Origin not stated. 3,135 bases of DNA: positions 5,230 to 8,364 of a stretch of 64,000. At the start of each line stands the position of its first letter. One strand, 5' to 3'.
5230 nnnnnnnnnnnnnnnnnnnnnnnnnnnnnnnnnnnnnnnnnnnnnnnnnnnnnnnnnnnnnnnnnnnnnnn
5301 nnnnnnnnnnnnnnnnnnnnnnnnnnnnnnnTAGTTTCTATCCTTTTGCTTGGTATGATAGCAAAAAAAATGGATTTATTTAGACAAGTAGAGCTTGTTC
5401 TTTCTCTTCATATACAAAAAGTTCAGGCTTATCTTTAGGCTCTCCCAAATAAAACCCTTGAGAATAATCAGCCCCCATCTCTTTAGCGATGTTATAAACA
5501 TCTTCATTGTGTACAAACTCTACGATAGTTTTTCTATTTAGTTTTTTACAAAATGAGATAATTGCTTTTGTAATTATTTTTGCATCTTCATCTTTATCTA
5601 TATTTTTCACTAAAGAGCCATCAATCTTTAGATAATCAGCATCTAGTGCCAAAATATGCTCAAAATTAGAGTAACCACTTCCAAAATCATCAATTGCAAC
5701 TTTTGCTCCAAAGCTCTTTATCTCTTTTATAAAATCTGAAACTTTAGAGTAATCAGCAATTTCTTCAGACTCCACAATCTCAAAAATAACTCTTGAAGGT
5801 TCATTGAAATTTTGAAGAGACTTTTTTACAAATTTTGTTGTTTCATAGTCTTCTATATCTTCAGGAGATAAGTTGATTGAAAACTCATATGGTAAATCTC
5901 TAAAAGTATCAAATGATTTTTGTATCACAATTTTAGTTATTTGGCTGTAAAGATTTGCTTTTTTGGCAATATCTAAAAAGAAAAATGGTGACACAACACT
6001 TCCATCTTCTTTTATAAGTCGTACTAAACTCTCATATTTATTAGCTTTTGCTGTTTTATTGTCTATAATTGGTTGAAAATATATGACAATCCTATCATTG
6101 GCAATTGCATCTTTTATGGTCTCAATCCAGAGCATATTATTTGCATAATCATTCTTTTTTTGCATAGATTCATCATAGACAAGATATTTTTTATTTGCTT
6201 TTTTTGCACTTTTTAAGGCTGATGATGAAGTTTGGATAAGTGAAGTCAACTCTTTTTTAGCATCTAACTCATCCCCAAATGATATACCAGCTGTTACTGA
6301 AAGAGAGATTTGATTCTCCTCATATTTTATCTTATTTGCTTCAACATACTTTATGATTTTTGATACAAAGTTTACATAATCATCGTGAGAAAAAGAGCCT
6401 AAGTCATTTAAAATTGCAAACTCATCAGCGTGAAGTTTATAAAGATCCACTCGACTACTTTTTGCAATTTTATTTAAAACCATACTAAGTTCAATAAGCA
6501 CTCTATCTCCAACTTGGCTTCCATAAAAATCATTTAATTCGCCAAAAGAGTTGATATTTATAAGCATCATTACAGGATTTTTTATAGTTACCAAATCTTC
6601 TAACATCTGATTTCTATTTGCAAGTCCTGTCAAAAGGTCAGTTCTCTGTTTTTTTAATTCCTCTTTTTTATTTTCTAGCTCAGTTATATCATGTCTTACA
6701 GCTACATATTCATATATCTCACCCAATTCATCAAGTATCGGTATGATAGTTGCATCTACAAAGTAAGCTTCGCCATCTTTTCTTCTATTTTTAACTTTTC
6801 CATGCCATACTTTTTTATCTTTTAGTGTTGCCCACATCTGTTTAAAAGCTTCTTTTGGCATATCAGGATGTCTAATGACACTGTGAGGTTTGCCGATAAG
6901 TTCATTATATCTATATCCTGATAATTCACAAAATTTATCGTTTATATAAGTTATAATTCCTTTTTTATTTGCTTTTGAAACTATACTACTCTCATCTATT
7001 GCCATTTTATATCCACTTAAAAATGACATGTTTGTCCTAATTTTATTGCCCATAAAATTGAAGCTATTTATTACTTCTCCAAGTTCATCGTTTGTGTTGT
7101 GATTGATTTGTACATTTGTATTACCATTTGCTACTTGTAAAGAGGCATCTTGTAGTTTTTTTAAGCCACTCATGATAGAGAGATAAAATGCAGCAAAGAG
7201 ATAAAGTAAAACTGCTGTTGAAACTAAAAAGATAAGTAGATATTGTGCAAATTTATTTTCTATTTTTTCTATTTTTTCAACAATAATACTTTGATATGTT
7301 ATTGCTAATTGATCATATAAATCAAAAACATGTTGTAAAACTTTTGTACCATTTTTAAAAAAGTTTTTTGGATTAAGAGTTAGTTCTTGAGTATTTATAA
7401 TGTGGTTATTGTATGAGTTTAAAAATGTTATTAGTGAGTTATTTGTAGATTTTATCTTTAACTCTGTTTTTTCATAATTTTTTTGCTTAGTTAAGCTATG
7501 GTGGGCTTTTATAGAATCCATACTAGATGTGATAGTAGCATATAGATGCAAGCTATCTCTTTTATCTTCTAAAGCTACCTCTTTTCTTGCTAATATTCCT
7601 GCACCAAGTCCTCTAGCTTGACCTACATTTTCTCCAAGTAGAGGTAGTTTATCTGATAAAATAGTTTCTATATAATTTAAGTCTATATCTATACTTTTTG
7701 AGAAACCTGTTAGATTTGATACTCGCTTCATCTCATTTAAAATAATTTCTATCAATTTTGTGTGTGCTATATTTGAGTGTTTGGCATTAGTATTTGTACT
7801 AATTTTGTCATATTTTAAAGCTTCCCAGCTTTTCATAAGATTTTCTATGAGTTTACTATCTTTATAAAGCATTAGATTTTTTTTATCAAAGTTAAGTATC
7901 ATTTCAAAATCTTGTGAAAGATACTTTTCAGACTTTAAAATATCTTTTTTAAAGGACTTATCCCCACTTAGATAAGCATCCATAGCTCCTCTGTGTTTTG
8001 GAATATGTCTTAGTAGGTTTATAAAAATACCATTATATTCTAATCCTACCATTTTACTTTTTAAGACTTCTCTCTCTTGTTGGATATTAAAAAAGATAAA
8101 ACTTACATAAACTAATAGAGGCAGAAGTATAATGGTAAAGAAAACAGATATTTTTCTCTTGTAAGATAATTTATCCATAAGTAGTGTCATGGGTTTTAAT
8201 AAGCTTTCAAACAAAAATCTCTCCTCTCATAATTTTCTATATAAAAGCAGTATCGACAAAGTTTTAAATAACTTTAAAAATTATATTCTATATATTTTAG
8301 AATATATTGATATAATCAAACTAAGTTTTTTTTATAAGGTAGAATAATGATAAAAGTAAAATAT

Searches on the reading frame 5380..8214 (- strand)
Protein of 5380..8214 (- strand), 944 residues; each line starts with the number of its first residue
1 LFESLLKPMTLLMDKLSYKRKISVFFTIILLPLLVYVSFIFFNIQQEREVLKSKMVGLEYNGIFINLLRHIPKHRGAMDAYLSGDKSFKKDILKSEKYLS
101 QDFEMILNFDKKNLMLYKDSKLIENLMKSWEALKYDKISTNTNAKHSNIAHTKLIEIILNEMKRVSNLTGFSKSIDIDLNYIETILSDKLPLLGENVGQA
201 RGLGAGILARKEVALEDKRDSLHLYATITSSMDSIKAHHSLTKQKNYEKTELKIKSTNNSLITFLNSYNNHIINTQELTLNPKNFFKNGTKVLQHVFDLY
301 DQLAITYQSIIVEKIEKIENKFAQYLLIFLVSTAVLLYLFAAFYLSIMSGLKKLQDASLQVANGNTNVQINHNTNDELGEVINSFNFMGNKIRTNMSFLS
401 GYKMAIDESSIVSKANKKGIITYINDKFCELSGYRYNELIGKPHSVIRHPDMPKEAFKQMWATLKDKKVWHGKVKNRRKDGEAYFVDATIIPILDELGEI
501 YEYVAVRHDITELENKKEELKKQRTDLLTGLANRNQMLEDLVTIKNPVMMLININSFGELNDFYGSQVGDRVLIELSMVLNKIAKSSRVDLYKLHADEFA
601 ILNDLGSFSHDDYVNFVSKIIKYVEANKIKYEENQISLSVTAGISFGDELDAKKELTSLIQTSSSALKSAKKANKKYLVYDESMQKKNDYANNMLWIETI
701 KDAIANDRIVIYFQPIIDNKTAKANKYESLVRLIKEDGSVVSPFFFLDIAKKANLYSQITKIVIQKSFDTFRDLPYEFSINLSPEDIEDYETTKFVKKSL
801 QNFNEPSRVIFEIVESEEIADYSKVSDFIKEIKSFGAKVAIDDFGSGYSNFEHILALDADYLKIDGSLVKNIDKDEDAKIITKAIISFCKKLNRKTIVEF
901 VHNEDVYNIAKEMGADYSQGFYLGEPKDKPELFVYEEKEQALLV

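Call 5: search_protein_families(library=pfam, proteins=[window:5380-8214:-])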
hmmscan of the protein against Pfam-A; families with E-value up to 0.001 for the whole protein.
window:5380-8214:- (944 aa): 7 families
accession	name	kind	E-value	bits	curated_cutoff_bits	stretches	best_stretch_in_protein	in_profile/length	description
PF00563.25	EAL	-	5.6e-59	199.8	31.3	1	699-926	3-236/236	EAL domain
PF08447.18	PAS_3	-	7.9e-18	65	25.6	1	422-506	2-88/89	PAS fold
PF00990.26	GGDEF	-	4.4e-17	62.8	23.8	1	525-675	3-159/161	Diguanylate cyclase, GGDEF domain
PF13426.13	PAS_9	-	5e-17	62.5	27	1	411-512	4-103/103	PAS domain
PF00989.32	PAS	-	9.1e-12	45.4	22.6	1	415-510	17-113/113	PAS fold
PF00672.30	HAMP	-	1.2e-08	35.5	25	1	346-393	5-52/53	HAMP domain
PF08448.16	PAS_4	-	5.8e-06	26.9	23.1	1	416-514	12-109/110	PAS fold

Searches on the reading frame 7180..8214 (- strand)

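Call 38: search_protein_families(library=pfam, proteins=[window:7180-8214:-], max_evalue=1)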
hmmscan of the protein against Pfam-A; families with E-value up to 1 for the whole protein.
window:7180-8214:- (345 aa): 2 families
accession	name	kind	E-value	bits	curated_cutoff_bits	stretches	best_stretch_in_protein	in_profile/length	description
PF08376.15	NIT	-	0.24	12.1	24.9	1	195-304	131-235/239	Nitrate and nitrite sensing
PF06836.17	DUF1240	-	0.53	11.4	24.3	0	304-344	24-63/95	Protein of unknown function (DUF1240)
